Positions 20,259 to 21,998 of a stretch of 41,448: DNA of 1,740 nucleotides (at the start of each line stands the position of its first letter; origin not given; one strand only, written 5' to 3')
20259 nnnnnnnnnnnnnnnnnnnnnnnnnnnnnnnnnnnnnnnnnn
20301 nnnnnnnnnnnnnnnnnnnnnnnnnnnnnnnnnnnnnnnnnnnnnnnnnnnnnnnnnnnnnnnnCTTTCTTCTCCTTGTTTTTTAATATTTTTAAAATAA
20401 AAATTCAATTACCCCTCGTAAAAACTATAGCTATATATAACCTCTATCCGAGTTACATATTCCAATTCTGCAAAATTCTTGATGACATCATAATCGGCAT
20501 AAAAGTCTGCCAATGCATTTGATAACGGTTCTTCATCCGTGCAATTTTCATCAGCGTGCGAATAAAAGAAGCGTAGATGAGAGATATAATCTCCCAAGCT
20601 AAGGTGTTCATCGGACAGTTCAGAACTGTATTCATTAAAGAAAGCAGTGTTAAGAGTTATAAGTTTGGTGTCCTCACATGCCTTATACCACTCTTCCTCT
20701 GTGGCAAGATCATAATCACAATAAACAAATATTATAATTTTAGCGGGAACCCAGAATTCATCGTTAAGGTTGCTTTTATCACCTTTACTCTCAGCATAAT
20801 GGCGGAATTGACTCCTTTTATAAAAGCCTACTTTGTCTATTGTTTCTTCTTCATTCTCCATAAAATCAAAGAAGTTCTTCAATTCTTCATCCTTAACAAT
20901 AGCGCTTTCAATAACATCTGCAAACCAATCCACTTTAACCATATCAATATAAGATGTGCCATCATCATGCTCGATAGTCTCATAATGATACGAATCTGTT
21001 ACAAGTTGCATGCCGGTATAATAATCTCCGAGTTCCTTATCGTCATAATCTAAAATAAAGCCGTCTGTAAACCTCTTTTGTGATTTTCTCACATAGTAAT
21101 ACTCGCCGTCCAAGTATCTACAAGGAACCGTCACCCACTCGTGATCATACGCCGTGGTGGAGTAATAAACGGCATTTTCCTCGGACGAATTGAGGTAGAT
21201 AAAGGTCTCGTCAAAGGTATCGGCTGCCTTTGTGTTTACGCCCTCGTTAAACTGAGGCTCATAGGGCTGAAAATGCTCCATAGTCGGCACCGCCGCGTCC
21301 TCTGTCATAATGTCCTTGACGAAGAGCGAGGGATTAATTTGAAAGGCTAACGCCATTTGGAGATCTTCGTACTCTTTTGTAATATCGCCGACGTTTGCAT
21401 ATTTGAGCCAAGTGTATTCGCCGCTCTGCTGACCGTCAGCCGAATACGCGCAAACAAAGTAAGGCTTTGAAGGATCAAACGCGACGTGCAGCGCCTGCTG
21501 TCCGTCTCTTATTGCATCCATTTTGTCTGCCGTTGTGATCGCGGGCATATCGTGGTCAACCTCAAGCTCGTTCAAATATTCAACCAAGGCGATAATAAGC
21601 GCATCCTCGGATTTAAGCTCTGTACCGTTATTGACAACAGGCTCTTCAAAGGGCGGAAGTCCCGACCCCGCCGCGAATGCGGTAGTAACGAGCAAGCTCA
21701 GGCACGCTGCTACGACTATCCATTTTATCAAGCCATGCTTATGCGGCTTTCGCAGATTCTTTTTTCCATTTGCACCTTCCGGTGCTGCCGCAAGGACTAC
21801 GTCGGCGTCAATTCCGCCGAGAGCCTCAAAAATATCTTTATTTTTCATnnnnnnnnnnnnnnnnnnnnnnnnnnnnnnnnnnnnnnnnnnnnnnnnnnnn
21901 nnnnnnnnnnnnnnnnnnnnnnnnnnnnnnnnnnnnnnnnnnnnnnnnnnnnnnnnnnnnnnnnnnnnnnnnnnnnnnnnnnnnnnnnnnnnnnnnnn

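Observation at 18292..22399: Sigma factor / single-pass membrane protein / secreted subtilase homolog with Asp-to-Glu and Asn-to-Thr active-site changes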

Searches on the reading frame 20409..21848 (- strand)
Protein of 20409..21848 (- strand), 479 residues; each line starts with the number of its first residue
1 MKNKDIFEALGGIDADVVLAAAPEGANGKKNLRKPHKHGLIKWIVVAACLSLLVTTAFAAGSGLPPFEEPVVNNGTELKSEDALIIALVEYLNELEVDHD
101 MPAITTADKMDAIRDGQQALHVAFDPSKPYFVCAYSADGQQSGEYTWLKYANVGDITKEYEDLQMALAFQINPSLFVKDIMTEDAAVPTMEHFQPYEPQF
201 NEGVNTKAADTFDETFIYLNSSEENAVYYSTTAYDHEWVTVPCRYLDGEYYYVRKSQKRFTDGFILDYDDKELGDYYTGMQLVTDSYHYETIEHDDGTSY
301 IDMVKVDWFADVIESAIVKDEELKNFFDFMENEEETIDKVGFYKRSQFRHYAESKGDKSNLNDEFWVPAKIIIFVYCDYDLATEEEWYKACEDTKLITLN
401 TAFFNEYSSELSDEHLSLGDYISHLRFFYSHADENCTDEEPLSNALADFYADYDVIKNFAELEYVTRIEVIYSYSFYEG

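Call 3: search_protein_families(library=pfam, proteins=[window:20409-21848:-], max_evalue=0.1)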
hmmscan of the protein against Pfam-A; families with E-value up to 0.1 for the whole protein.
window:20409-21848:- (479 aa): 1 family
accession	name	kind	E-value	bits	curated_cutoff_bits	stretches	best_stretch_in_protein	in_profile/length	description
PF02937.20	COX6C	-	0.00052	20.5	22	0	443-462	42-61/70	Cytochrome c oxidase subunit VIc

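Call 4: search_protein_families(library=ncbifam, proteins=[window:20409-21848:-], max_evalue=0.1)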
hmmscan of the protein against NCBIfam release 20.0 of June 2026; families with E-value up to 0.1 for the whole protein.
window:20409-21848:- (479 aa): 0 families

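Call 21: find_homologous_proteins(query=window:20409-21848:-, max_evalue=0.001)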
Query window:20409-21848:- (479 aa): 56 proteins with E <= 0.001 among 6345 candidates.
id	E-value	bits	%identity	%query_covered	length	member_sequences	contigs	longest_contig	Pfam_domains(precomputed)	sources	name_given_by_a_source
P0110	0.0e+0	1082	98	100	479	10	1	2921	-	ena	-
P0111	1.6e-236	804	75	100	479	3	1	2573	-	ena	-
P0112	1.7e-224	764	71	100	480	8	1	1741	-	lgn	-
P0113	2.8e-224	764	72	100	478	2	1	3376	-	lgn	-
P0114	2.8e-223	760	70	100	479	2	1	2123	-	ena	-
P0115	3.2e-214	730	69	100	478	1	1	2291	-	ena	-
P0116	3.4e-209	714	69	100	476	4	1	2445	-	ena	-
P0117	3.1e-208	711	68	100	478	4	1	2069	-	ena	-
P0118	2.2e-201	688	67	100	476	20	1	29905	-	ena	-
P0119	7.6e-199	680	67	100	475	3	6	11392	-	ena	-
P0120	5.0e-196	670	71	89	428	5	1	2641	-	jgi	jgi:hypothetical protein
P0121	1.1e-191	656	64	100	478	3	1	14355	-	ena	-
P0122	1.0e-190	653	64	100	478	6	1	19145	-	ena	-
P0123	4.4e-189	647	63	100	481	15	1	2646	-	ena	-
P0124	2.0e-187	642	64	100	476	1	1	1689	-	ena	-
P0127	4.2e-170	585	59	100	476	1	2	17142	-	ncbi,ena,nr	ncbi:MAG: hypothetical protein IKA68_01950 [Clostridia bacterium]|nr:hypothetical protein [Clostridi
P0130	7.0e-74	268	51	52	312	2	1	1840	-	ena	-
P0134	4.3e-61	225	44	56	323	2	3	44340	-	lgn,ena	-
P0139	5.2e-40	156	40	43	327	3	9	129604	-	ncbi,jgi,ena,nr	ncbi:MAG: hypothetical protein E7659_01045 [Ruminococcaceae bacterium]|nr:hypothetical protein [Osci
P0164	1.4e-26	112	30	57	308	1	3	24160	-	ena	-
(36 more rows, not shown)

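Call 23: find_encoding_contigs(protein=P0118, flank=6000, max_places=2)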
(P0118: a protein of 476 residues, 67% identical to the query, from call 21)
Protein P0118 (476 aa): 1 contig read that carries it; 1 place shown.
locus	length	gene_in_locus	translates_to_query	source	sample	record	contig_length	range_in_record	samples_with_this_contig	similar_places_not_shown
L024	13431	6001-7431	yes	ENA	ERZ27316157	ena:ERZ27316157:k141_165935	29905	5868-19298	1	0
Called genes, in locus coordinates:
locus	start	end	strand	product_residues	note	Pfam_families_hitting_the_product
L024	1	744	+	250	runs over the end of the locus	PF00156:Pribosyltran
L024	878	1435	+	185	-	PF04542:Sigma70_r2, PF08281:Sigma70_r4_2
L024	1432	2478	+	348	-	-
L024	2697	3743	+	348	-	PF06277:EutA (faint), PF06723:MreB_Mbl, PF00022:Actin (weak), PF00012:HSP70, PF11104:PilM_2 (faint), PF14450:FtsA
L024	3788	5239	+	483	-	PF04389:Peptidase_M28 (faint), PF01546:Peptidase_M20, PF07687:M20_dimer (weak)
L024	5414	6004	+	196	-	PF04542:Sigma70_r2, PF07638:Sigma70_ECF (weak), PF08281:Sigma70_r4_2, PF04545:Sigma70_r4 (faint)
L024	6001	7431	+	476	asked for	-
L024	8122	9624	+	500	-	PF01087:GalP_UDP_transf, PF02744:GalP_UDP_tr_C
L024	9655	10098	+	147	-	PF00075:RNase_H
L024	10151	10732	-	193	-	PF02659:Mntp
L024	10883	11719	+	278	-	PF12541:DUF3737, PF13229:Beta_helix (faint)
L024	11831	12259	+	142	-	PF12802:MarR_2, PF13730:HTH_36 (weak), PF01047:MarR, PF09339:HTH_IclR (weak), PF13412:HTH_24 (weak)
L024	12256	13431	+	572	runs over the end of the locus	PF00664:ABC_membrane, PF00005:ABC_tran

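Call 24: find_encoding_contigs(protein=P0127, flank=6000, max_places=2)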
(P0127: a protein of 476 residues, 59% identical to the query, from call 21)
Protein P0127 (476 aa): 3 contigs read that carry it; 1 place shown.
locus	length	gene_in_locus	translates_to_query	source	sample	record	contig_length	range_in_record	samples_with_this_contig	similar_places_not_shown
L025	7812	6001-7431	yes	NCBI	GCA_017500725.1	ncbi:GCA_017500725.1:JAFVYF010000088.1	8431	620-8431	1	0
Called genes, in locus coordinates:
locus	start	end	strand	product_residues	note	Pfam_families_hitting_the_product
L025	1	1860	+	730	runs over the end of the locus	PF23139:OB_YrrC, PF14520:HHH_5 (faint), PF14490:HHH_RecD2, PF13086:AAA_11 (faint), PF13604:AAA_30, PF13245:AAA_19, PF18335:SH3_13, PF13538:UvrD_C_2, +1 more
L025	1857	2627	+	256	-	PF00156:Pribosyltran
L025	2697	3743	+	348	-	PF06277:EutA (faint), PF06723:MreB_Mbl, PF00022:Actin (weak), PF00012:HSP70, PF11104:PilM_2 (faint), PF14450:FtsA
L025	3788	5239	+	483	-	PF04389:Peptidase_M28 (weak), PF01546:Peptidase_M20, PF07687:M20_dimer (weak)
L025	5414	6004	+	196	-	PF04542:Sigma70_r2, PF08281:Sigma70_r4_2 (weak), PF04545:Sigma70_r4 (weak)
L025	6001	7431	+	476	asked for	-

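Call 25: find_encoding_contigs(protein=P0121, flank=6000, max_places=2)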
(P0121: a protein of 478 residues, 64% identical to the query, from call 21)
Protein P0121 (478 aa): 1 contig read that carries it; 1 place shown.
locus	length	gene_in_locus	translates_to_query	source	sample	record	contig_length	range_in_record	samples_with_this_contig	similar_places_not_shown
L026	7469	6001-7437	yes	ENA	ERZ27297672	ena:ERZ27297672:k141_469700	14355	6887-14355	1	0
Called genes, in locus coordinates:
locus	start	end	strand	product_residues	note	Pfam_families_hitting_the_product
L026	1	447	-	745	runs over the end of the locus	PF00521:DNA_topoisoIV, PF03989:DNA_gyraseA_C (faint)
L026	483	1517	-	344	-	PF01300:Sua5_yciO_yrdC, PF03481:Sua5_C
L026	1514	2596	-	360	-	PF03462:PCRF, PF00472:RF-1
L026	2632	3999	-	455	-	PF02127:Peptidase_M18, PF05343:Peptidase_M42 (faint)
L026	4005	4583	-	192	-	PF01464:SLT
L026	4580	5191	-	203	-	PF01121:CoaE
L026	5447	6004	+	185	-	PF08281:Sigma70_r4_2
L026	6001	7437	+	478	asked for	-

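Call 51: predict_structure(alignment_id=A2)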
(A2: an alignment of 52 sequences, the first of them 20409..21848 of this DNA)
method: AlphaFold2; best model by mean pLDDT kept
length: 479 residues; sequences in the alignment: 52
mean_pLDDT: 79.5   pTM: 0.73
mean pLDDT of the five models: 79.5, 79.1, 78.5, 76.2, 73.3
residues with pLDDT >= 90: 230; 70-90: 150; 50-70: 23; < 50: 76
segments of 3 or more residues with pLDDT < 50: 1-73
pLDDT, mean of each block of 10 residues (from residue 1): 34 30 27 29 40 31 30 71 84 72 84 91 89 90 86 93 92 90 82 89 93 87 55 67 89 86 78 87 81 86 92 94 97 97 94 86 85 96 96 94 92 89 92 93 97 96 97 92
secondary structure, 60 per line:
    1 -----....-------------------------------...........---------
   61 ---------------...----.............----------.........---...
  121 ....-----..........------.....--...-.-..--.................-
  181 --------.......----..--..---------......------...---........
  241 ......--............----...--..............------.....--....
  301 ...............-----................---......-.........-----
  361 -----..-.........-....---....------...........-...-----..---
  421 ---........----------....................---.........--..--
elements in order: H6-9 H41-51 E76-78 H83-95 H106-114 E118-124 E130-136 E146-150 E163-179 E189-195 E215-220 E227-229 H233-239 E240-246 E249-260 E265-267 H270-283 E290-294 E297-305 H306-315 H321-336 E340-345 H347-355 E369-377 H379-382 H386-389 H396-406 E424-431 H442-461 E465-473

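Call 55: fold_search(model_id=the predicted structure, library=pdb)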
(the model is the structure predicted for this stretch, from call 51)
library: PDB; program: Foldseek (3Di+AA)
matches with E <= 10: 372; with E <= 0.001: 0
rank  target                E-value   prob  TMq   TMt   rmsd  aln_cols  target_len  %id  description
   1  9gff_H                7.4e-02  0.05  0.05  0.09  20.0       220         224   10  BCR Fab from the subset 1 chronic lymphocytic leukaemia case P10015 (released 2025-08-20)
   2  9gfg_A                1.2e-01  0.06  0.07  0.12  17.9       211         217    9  BCR Fab from the subset 1 chronic lymphocytic leukaemia case P3129 (released 2025-08-20)
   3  3rtx_B                1.6e-01  0.13  0.09  0.14  15.3       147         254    6  Crystal structure of mammalian capping enzyme (Mce1) and Pol II CTD complex (released 2011-06-29)
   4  9ci8_D                1.8e-01  0.06  0.07  0.13  18.4       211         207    8  T cell receptor complex (released 2024-07-31)
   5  3rvt_D                1.9e-01  0.04  0.06  0.11  19.7       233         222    8  Structure of 4C1 Fab in P212121 space group (released 2012-01-11)
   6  4s1d_E                2.1e-01  0.07  0.08  0.15  17.4       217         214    9  Structure of IgG1 Fab fragment in complex with Biotincytidinamide (released 2015-03-04)
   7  7qt0_C                2.1e-01  0.06  0.07  0.13  17.7       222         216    8  Antibody FenAb136 - fentanyl complex (released 2023-05-24)
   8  8p4a_M                2.5e-01  0.11  0.09  0.08  15.1       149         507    7  Structural insights into human co-transcriptional capping - structure 1 (released 2023-08-16)
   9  4at6_M                2.7e-01  0.02  0.05  0.10  19.9       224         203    9  Fab fragment of antiporphyrin antibody 14H7 (released 2012-10-31)
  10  9gfh_E                2.8e-01  0.03  0.06  0.11  19.1       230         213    8  BCR Fab from the subset 1 chronic lymphocytic leukaemia case P1173 (released 2025-08-20)
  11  3rtx_A                3.0e-01  0.08  0.09  0.13  16.2       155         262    7  Crystal structure of mammalian capping enzyme (Mce1) and Pol II CTD complex (released 2011-06-29)
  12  7kpb_H                3.0e-01  0.03  0.06  0.11  16.6       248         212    6  Human TNF-alpha TNFR1 complex bound to conformationally selective antibody (released 2021-01-13)
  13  9gfh_C                3.1e-01  0.03  0.06  0.10  18.6       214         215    8  BCR Fab from the subset 1 chronic lymphocytic leukaemia case P1173 (released 2025-08-20)
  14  3tt1_H                3.5e-01  0.04  0.07  0.13  17.6       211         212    8  Crystal Structure of LeuT in the outward-open conformation in complex with Fab (released 2012-01-04)
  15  1nc2_D                3.5e-01  0.03  0.07  0.12  18.0       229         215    8  Crystal Structure of Monoclonal Antibody 2D12.5 Fab Complexed with Y-DOTA (released 2003-12-16)
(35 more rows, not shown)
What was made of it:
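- Tried and rejected: Fold search of the membrane protein (call 55).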

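Call 57: find_encoding_contigs(protein=P0134, flank=5000, max_places=2)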
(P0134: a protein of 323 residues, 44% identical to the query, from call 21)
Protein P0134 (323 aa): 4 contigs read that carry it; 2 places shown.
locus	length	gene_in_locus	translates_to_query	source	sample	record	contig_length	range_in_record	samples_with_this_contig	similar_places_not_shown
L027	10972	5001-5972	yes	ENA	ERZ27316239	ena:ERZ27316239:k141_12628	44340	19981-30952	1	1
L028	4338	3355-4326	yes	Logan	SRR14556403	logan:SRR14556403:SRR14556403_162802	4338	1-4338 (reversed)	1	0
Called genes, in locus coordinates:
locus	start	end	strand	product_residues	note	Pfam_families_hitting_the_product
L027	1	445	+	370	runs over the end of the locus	PF01381:HTH_3, PF12844:HTH_19 (weak), PF13560:HTH_31 (faint)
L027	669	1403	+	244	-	PF13560:HTH_31 (weak), PF01381:HTH_3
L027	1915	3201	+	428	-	PF00291:PALP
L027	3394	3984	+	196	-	PF04542:Sigma70_r2, PF07638:Sigma70_ECF (weak), PF08281:Sigma70_r4_2, PF08279:HTH_11 (faint)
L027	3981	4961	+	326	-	-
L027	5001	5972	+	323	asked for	-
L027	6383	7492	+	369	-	-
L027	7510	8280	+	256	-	PF00702:Hydrolase (faint), PF05116:S6PP (faint), PF08282:Hydrolase_3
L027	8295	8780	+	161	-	PF06271:RDD (weak)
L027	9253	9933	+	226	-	-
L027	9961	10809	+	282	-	PF02811:PHP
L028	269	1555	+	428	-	PF00291:PALP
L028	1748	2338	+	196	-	PF04542:Sigma70_r2, PF07638:Sigma70_ECF (weak), PF08281:Sigma70_r4_2, PF08279:HTH_11 (faint)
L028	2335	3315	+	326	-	-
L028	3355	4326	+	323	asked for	-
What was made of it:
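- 20904..21626 (-): Ectodomain module A (residues about 75-315). Elsewhere it is a free-standing lipoprotein of about 300 aa. In L027 it is a separate gene after a sigma and a TM protein (call 57).
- L027 carries sigma, TM protein and a domain-A lipoprotein (call 57).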
